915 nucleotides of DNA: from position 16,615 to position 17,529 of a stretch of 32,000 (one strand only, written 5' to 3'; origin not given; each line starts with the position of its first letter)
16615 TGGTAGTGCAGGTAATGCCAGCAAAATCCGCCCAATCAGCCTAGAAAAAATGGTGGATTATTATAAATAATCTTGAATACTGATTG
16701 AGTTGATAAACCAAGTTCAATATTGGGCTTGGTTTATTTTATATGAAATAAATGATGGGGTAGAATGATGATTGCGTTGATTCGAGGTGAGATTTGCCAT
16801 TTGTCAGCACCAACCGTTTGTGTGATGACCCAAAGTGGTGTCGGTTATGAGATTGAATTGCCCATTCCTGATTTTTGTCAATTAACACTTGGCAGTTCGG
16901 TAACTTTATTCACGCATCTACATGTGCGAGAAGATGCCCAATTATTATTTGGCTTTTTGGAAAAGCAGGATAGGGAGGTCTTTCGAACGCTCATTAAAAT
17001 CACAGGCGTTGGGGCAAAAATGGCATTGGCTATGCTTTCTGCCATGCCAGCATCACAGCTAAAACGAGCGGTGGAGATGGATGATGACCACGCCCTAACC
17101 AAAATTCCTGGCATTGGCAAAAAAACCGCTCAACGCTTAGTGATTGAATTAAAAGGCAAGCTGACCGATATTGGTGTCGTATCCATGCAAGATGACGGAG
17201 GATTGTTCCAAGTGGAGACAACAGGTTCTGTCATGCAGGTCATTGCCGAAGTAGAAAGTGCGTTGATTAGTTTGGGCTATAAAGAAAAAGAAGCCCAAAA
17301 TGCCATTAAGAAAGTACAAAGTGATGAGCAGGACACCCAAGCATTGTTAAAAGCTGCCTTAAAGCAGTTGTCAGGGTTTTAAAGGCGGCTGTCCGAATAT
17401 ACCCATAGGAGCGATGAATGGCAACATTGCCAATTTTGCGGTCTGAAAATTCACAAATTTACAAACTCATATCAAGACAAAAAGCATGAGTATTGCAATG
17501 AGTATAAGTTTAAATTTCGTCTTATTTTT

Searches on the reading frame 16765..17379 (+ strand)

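Call 77: search_protein_families(library=pfam, proteins=[window:16765-17379:+], max_evalue=0.001)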
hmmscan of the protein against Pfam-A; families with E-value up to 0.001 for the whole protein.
window:16765-17379:+ (205 aa): 8 families
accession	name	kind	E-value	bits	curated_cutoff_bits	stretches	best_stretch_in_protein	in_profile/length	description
PF01330.27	RuvA_N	-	2.5e-17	63.2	23.6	1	2-63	1-61/61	RuvA N terminal domain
PF14520.12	HHH_5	-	3.7e-15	56.6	27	1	73-130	1-56/57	Helix-hairpin-helix domain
PF07499.19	RuvA_C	-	8.7e-15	55.4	24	1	159-203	2-47/47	RuvA, C-terminal domain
PF21176.3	RecR_HhH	-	3.8e-06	27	27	1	110-128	7-25/45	RecR, helix-hairpin-helix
PF00633.29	HHH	-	1.8e-05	24.8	24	0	111-125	13-27/30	Helix-hairpin-helix motif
PF11798.14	IMS_HHH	-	3.4e-05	24.3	24.4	0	109-125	11-27/32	IMS family HHH motif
PF02371.22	Transposase_20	-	0.00012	22.9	21.3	0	109-133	2-25/87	Transposase IS116/IS110/IS902 family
PF00416.27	Ribosomal_S13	-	0.00074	20.4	31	0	68-108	9-49/128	Ribosomal protein S13/S18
